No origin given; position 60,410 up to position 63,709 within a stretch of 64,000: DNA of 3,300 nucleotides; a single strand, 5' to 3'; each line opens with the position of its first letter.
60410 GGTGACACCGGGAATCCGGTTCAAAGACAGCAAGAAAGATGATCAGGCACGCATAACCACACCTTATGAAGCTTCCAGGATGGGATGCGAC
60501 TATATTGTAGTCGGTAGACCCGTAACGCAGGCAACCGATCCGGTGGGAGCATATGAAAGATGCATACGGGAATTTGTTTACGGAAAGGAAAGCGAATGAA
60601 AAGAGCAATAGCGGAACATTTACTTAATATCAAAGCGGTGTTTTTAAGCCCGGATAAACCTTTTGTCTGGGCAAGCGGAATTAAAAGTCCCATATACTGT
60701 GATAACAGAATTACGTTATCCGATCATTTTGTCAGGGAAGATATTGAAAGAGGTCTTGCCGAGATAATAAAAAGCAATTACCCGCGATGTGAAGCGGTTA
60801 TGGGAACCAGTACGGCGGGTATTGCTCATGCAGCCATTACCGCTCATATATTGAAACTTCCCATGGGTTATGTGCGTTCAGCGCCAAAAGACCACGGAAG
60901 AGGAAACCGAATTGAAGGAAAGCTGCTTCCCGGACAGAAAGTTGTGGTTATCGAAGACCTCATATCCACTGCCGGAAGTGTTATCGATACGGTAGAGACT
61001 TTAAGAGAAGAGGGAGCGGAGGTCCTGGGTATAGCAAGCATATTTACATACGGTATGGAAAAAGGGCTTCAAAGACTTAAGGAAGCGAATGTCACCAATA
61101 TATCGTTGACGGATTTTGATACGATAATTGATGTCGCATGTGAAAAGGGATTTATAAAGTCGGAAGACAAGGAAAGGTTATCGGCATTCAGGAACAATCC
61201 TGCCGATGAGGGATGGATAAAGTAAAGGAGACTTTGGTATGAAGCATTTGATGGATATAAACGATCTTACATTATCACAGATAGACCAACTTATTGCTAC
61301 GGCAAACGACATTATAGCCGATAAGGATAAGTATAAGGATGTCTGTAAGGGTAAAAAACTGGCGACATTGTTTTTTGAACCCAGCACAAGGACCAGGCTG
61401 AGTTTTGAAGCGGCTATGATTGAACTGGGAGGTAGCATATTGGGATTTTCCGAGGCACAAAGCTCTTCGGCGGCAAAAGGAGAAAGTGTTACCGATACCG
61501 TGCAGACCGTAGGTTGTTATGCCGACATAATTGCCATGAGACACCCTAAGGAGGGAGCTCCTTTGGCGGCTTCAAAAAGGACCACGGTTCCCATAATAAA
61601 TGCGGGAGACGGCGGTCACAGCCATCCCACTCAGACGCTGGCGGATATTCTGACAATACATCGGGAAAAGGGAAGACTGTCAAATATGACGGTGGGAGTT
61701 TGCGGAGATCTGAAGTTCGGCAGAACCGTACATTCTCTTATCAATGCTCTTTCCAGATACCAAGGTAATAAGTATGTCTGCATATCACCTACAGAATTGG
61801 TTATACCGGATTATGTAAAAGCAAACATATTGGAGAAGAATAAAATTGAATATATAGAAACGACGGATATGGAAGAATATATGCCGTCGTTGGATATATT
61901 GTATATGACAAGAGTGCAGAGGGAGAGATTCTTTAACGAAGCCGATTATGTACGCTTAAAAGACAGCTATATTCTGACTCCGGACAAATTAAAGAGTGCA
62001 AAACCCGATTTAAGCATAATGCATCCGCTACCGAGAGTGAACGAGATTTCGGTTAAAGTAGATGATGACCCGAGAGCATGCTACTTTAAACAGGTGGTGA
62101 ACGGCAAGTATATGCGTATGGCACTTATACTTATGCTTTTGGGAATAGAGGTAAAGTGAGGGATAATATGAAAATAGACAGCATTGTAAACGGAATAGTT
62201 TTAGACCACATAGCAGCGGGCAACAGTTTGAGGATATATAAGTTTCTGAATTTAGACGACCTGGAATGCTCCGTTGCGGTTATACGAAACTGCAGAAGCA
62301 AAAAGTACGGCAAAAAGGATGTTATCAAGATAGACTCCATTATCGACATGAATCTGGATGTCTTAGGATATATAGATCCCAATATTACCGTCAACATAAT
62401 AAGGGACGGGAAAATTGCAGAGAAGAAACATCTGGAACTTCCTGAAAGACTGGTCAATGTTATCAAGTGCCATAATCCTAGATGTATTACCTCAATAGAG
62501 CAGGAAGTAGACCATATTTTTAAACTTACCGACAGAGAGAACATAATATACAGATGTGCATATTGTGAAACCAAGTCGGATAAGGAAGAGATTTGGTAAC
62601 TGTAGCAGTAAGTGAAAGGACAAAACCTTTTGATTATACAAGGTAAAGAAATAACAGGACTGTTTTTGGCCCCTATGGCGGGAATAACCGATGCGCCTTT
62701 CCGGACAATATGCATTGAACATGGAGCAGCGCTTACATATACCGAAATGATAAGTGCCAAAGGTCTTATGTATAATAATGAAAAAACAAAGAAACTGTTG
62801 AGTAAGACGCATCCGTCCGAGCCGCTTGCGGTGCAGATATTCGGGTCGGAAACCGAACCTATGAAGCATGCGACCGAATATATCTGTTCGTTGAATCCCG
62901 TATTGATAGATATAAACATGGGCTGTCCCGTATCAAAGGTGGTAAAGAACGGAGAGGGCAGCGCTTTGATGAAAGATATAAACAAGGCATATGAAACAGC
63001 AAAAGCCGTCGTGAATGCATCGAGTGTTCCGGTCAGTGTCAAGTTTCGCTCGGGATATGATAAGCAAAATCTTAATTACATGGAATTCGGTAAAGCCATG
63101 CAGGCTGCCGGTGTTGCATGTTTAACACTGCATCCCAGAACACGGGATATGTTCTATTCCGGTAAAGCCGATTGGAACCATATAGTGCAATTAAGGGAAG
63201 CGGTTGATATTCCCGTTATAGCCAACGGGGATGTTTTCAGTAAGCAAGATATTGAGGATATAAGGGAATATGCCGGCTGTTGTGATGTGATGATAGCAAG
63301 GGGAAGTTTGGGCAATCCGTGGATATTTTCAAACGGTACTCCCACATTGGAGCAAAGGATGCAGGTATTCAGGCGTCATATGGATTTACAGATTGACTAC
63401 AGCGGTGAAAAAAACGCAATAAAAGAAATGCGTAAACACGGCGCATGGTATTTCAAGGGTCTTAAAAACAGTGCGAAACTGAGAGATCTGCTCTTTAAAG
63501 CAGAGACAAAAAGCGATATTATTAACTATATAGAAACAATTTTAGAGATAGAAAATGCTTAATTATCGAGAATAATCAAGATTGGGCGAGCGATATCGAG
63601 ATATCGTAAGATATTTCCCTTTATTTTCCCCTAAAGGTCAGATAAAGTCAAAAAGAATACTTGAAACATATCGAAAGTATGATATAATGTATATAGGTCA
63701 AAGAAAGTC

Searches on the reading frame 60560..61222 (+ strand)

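Call 68: search_protein_families(library=pfam, proteins=[window:60560-61222:+], max_evalue=0.001)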
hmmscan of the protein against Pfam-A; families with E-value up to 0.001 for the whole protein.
window:60560-61222:+ (221 aa): 2 families
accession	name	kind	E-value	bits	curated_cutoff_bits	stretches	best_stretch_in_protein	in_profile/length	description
PF00156.33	Pribosyltran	-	3.7e-11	43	26.3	1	62-186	15-146/158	Phosphoribosyl transferase domain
PF14681.12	UPRTase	-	0.00089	19.2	27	0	116-176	112-171/206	Uracil phosphoribosyltransferase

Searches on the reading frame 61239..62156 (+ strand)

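Call 68: search_protein_families(library=pfam, proteins=[window:61239-62156:+], max_evalue=0.001)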
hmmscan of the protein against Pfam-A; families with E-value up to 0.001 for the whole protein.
window:61239-62156:+ (306 aa): 2 families
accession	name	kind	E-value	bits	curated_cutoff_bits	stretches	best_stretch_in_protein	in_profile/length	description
PF02729.26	OTCace_N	-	8.4e-47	159.4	29.9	1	2-141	1-147/148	Aspartate/ornithine carbamoyltransferase, carbamoyl-P binding domain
PF00185.30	OTCace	-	1.6e-26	93.7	29.4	1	149-299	2-156/157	Aspartate/ornithine carbamoyltransferase, Asp/Orn binding domain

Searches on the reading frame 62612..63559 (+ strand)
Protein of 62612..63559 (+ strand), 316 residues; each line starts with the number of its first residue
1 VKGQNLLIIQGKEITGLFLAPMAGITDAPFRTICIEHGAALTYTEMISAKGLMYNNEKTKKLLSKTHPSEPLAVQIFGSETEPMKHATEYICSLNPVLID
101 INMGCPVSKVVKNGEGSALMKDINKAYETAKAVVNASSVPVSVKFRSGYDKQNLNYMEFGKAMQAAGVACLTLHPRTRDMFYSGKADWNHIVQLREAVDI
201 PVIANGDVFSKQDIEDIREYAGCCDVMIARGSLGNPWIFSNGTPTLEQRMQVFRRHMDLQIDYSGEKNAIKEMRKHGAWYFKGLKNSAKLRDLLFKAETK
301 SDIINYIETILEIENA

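Call 68: search_protein_families(library=pfam, proteins=[window:62612-63559:+], max_evalue=0.001)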
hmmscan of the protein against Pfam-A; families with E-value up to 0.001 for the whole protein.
window:62612-63559:+ (316 aa): 2 families
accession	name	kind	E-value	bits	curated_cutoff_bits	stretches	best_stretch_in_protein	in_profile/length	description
PF01207.24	Dus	-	4.9e-81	272.7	20.4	1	19-304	2-299/311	Dihydrouridine synthase (Dus)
PF00977.27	His_biosynth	-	5.8e-05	23.1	23.6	1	117-229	109-219/228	Histidine biosynthesis protein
